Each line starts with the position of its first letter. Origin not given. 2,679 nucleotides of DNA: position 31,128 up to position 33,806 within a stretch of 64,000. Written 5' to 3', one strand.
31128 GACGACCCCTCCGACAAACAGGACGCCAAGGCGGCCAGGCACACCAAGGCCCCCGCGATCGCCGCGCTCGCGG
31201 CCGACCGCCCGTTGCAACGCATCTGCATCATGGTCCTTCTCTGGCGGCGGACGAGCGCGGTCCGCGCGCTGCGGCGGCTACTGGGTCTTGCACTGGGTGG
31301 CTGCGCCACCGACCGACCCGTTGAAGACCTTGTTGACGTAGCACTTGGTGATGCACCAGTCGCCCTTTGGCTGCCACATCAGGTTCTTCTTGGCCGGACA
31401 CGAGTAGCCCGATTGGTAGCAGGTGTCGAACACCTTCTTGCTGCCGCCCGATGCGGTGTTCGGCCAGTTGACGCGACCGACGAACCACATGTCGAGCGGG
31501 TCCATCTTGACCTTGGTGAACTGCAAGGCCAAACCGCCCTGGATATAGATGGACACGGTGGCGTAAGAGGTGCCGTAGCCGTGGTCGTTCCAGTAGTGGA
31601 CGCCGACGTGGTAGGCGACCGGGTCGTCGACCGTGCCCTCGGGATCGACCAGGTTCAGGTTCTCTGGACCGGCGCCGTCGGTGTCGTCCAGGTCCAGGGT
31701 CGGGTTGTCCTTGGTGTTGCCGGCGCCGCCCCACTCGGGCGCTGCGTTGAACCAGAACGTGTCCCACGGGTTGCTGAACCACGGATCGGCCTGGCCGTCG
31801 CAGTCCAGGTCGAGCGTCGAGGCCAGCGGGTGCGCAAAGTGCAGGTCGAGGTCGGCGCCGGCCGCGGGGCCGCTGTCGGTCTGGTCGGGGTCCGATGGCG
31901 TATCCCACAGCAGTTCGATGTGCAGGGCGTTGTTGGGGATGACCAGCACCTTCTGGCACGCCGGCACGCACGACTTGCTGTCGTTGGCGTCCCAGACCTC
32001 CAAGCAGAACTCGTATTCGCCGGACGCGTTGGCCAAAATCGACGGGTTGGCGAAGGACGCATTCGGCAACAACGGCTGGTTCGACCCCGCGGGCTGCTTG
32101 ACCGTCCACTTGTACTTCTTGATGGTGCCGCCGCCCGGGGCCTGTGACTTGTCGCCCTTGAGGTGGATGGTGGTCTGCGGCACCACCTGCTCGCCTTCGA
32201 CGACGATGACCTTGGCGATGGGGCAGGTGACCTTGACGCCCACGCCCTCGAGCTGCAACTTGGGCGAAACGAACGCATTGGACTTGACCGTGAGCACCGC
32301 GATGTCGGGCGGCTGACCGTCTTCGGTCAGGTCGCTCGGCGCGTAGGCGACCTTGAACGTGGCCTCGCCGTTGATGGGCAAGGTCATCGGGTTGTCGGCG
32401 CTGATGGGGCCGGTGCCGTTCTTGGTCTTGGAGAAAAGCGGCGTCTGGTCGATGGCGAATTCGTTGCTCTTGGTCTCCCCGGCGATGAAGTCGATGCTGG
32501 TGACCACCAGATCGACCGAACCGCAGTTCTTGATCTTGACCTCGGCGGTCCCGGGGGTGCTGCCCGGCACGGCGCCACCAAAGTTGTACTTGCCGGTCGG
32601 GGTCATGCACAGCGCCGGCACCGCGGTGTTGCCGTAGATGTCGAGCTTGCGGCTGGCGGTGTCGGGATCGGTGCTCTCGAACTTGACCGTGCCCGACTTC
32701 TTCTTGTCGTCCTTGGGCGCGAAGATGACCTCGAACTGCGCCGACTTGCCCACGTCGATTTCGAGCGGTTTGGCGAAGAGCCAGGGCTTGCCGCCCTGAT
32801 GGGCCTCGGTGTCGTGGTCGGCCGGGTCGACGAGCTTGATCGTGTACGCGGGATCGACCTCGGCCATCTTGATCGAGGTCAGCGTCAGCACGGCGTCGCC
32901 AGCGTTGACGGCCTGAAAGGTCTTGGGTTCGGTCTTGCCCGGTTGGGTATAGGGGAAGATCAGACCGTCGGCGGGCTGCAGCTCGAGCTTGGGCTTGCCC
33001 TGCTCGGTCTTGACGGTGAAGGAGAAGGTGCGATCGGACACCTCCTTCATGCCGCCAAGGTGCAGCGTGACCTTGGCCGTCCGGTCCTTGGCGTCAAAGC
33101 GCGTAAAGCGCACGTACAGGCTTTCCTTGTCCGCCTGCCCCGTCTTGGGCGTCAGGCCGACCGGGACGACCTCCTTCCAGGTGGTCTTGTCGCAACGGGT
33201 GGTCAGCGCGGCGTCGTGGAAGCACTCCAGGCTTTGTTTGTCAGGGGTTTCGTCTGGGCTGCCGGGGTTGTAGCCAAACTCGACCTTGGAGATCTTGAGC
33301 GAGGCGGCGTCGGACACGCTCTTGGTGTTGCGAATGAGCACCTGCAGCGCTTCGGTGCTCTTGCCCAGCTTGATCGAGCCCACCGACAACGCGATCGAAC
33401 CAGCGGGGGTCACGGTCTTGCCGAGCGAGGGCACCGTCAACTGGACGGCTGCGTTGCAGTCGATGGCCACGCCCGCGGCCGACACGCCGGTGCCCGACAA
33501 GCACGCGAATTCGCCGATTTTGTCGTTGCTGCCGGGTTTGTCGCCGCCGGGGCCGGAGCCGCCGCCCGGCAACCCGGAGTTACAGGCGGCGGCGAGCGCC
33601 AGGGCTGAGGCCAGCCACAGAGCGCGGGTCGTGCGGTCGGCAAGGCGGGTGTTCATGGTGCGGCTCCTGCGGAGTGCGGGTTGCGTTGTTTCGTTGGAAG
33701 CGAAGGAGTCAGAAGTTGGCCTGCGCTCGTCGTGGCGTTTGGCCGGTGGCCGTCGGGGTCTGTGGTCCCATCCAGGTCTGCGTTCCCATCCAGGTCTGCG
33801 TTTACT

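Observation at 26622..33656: Tandem triplication of ~800-aa lipoproteins with DUF1573/ASH-like Ig repeats and a shared acidic C-terminal domain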

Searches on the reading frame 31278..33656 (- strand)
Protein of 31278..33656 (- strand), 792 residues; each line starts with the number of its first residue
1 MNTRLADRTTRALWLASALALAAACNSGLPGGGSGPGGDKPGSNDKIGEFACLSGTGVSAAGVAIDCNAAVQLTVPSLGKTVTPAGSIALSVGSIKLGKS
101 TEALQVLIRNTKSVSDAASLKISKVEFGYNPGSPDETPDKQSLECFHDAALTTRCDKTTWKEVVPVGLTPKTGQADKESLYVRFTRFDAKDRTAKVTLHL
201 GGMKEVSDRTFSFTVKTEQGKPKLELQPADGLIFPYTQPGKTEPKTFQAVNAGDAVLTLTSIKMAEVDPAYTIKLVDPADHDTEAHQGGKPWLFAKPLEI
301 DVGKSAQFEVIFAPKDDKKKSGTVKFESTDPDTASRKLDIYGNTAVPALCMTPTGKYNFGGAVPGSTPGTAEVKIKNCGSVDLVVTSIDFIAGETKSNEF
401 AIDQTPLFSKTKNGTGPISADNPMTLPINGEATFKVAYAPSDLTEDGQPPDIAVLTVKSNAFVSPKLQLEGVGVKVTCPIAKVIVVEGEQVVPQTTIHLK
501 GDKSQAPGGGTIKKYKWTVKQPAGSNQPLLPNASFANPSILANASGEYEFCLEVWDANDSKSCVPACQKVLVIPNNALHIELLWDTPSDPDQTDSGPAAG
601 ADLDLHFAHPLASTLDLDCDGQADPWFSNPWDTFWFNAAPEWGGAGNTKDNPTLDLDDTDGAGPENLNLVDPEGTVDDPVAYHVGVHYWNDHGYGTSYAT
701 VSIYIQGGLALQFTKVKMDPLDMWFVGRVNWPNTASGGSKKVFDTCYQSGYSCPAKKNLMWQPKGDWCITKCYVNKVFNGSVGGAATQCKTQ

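Call 6: search_protein_families(library=pfam, proteins=[window:31278-33656:-], max_evalue=1)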
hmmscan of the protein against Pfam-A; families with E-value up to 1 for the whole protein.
window:31278-33656:- (792 aa): 5 families
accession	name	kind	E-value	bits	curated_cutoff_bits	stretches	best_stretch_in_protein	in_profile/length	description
PF22352.2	K319L-like_PKD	-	4.7e-08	33.4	27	1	492-561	9-75/84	K319L-like, PKD domain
PF22544.2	HYDIN_VesB_CFA65-like_Ig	-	0.0016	19.1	25.5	0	299-343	57-100/100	HYDIN/CFA65/VesB-like, Ig-like domain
PF22073.2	Cep192_D4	-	0.0093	16.6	35.5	0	298-342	64-109/112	Cep192 domain 4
PF07610.17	DUF1573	-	0.032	14.7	26.1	0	356-393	7-43/98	Protein of unknown function (DUF1573)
PF02368.24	Big_2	-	0.065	13.6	22.8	1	300-335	14-47/79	Bacterial Ig-like domain (group 2)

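Call 7: search_protein_families(library=ncbifam, proteins=[window:31278-33656:-], max_evalue=1)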
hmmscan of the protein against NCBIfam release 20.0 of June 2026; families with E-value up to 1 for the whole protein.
window:31278-33656:- (792 aa): 1 family
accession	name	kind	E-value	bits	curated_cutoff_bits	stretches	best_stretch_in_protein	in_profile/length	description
NF012200.0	choice_anch_D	domain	1.7e-12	47.8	45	2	221-333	14-108/108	choice-of-anchor D domain-containing protein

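Call 52: find_homologous_proteins(query=window:31278-33656:-, max_evalue=1e-10)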
Query window:31278-33656:- (792 aa): 10 proteins with E <= 1e-10 among 8000 candidates.
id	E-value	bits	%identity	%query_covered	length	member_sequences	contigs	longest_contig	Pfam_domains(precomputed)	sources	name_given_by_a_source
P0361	0.0e+0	1838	100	100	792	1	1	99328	PF22352.3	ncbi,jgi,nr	ncbi:MAG: hypothetical protein FJ100_01710 [Deltaproteobacteria bacterium]|nr:hypothetical protein [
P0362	0.0e+0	1561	85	100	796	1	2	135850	PF22352.3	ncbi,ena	-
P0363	0.0e+0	1194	67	99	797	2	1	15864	PF22352.3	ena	-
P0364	0.0e+0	1192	66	99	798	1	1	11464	PF22352.3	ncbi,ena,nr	ncbi:MAG: hypothetical protein EXR77_17090 [Myxococcales bacterium]|nr:hypothetical protein [Myxococ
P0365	0.0e+0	1089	65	92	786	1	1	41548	PF22352.3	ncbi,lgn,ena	-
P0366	4.3e-259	880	55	93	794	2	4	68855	PF22073.3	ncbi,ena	-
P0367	6.2e-247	840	51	97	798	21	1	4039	PF22073.3,PF22352.3,PF22544.3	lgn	-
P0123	9.4e-225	767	49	97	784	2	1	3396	PF22352.3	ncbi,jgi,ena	jgi:hypothetical protein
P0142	3.2e-184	632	48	84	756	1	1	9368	PF22352.3,PF14016.13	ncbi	-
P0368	1.3e-141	492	39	92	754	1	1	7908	PF22073.3,PF22352.3,PF22544.3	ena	-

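Call 55: find_encoding_contigs(protein=window:31278-33656:-, flank=10000, max_places=3)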
Protein window:31278-33656:- (792 aa): no gene with exactly this product is on record in the collection.

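Call 56: find_encoding_contigs(protein=P0361, flank=10000, max_places=3)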
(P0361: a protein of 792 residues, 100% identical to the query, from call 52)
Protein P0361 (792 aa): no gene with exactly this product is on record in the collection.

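Call 57: find_encoding_contigs(protein=P0366, flank=10000, max_places=3)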
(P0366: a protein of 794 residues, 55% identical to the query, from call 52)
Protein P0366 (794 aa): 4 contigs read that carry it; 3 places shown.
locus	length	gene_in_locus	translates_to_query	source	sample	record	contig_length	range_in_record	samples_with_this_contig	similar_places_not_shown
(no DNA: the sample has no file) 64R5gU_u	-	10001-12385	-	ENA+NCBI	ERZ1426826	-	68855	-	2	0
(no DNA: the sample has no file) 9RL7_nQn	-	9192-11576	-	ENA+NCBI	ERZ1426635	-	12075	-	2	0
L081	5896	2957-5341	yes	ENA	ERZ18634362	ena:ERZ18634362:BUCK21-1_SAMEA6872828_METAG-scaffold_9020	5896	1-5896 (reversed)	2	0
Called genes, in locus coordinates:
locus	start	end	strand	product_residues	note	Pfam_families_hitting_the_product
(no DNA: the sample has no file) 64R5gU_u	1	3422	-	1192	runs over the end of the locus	PF13174:TPR_6 (faint), PF13428:TPR_14 (faint), PF14559:TPR_19 (faint), PF07719:TPR_2 (faint), PF00515:TPR_1 (faint), PF13176:TPR_7 (faint), PF13181:TPR_8 (faint), PF13432:TPR_16 (weak), +1 more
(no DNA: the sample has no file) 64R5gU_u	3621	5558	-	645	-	-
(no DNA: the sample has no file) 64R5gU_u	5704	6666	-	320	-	-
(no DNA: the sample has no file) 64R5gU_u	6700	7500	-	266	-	PF13505:OMP_b-brl (faint)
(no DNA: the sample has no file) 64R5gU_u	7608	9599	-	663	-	-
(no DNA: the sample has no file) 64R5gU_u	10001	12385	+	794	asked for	PF22073:Cep192_D4 (faint)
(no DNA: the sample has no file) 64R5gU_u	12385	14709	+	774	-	PF22544:HYDIN_VesB_CFA65-like_Ig (faint)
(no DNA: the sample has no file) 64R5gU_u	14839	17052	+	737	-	PF22352:K319L-like_PKD (faint), PF22544:HYDIN_VesB_CFA65-like_Ig (faint)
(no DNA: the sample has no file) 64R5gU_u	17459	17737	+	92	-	PF00216:Bac_DNA_binding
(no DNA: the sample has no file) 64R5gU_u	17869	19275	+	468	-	PF01336:tRNA_anti-codon, PF00152:tRNA-synt_2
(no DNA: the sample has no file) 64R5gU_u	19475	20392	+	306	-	?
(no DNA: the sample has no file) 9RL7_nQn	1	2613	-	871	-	?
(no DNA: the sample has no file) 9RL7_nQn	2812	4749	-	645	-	-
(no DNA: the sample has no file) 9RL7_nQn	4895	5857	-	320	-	-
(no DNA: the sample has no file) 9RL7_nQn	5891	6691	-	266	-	PF13505:OMP_b-brl (faint)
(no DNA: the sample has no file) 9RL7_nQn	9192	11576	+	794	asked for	PF22073:Cep192_D4 (faint)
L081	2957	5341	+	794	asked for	PF22073:Cep192_D4 (faint)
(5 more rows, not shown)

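Call 61: list_cluster_members(proteins=[P0361, P0121, P0122, P0125, P0136, P0166, P0217, P0119, P0153, P0255])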
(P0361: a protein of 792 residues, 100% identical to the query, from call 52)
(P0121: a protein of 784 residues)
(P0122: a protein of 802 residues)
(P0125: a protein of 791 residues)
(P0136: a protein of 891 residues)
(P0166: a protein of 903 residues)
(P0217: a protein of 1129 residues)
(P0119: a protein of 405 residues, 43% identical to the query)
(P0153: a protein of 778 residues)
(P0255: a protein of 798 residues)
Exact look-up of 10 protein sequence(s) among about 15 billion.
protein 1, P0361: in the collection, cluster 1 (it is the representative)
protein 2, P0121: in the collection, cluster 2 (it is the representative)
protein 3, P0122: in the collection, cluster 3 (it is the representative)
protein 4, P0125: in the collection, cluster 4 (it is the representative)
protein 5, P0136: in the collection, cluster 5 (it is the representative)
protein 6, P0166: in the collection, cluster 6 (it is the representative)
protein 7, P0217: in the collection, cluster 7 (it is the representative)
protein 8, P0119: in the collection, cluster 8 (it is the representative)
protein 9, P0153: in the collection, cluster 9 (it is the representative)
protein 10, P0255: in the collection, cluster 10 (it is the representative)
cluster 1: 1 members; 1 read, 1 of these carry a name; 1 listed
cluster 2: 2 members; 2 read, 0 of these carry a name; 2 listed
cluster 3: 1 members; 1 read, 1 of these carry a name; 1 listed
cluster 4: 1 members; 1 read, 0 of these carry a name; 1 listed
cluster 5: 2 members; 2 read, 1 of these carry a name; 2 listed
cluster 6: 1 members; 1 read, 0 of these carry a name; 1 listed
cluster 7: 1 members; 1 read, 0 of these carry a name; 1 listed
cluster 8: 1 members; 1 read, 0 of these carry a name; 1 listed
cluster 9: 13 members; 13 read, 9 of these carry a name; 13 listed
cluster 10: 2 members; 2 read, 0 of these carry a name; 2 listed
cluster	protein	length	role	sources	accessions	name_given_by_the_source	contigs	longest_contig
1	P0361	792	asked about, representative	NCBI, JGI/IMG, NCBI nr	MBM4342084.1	MAG: hypothetical protein FJ100_01710 [Deltaproteobacteria bacterium] | hypothetical protein [Deltaproteobacteria bacterium]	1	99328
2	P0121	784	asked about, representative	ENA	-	-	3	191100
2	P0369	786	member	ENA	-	-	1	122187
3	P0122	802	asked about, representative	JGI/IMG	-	hypothetical protein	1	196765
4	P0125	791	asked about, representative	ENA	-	-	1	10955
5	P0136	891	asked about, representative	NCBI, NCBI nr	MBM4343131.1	MAG: hypothetical protein FJ100_07105 [Deltaproteobacteria bacterium] | hypothetical protein [Deltaproteobacteria bacterium]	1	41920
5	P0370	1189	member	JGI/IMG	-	-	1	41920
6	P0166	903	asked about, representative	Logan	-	-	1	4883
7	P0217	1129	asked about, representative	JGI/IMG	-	-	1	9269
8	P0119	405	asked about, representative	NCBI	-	-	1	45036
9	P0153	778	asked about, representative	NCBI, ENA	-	-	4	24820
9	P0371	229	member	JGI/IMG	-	hypothetical protein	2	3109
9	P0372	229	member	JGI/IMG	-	hypothetical protein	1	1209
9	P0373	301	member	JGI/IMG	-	hypothetical protein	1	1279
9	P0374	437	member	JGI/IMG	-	hypothetical protein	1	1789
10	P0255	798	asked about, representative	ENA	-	-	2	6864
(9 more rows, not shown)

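Call 64: predict_structure(alignment_id=A3)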
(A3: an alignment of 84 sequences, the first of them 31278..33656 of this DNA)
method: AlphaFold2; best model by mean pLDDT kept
length: 792 residues; sequences in the alignment: 84
mean_pLDDT: 89.5   pTM: 0.58
mean pLDDT of the five models: 89.5, 88.8, 88.7, 88.5, 88.4
residues with pLDDT >= 90: 624; 70-90: 84; 50-70: 34; < 50: 50
segments of 3 or more residues with pLDDT < 50: 1-49
pLDDT, mean of each block of 10 residues (from residue 1): 39 44 40 37 43 62 76 96 96 92 96 86 96 94 97 95 93 96 94 96 73 95 96 94 97 95 96 97 96 95 97 95 96 92 93 94 92 96 97 91 97 95 97 97 92 96 94 93 98 97 92 97 91 98 96 95 98 97 95 87 96 94 95 95 87 85 89 96 96 94 97 96 97 97 94 82 94 82 63 50
secondary structure, 60 per line:
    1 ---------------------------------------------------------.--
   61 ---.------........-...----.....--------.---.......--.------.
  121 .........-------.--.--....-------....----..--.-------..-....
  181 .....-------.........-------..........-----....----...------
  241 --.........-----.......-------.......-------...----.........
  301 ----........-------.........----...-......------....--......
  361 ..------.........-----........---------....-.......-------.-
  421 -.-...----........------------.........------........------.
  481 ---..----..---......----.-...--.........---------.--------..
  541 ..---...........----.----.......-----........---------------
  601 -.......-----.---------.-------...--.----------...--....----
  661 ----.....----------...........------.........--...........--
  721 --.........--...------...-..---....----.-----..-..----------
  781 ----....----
elements in order (helices of 4 or more, strands of 3 or more residues): E71-75 E80-82 E87-91 E104-110 E120-129 E143-146 E177-185 E193-201 E209-218 E224-227 E232-234 E243-251 E257-263 E271-277 E285-287 E292-300 E305-312 E320-328 E337-342 E349-352 E355-362 E369-377 E383-390 E400-403 H405-410 E424-426 E431-438 E451-459 E466-473 E495-500 E512-520 E539-542 E546-556 E566-572 E578-585 E602-608 E632-634 E653-656 E665-669 E680-690 E697-705 E708-718 E723-731 E743-745 H752-755 H785-788
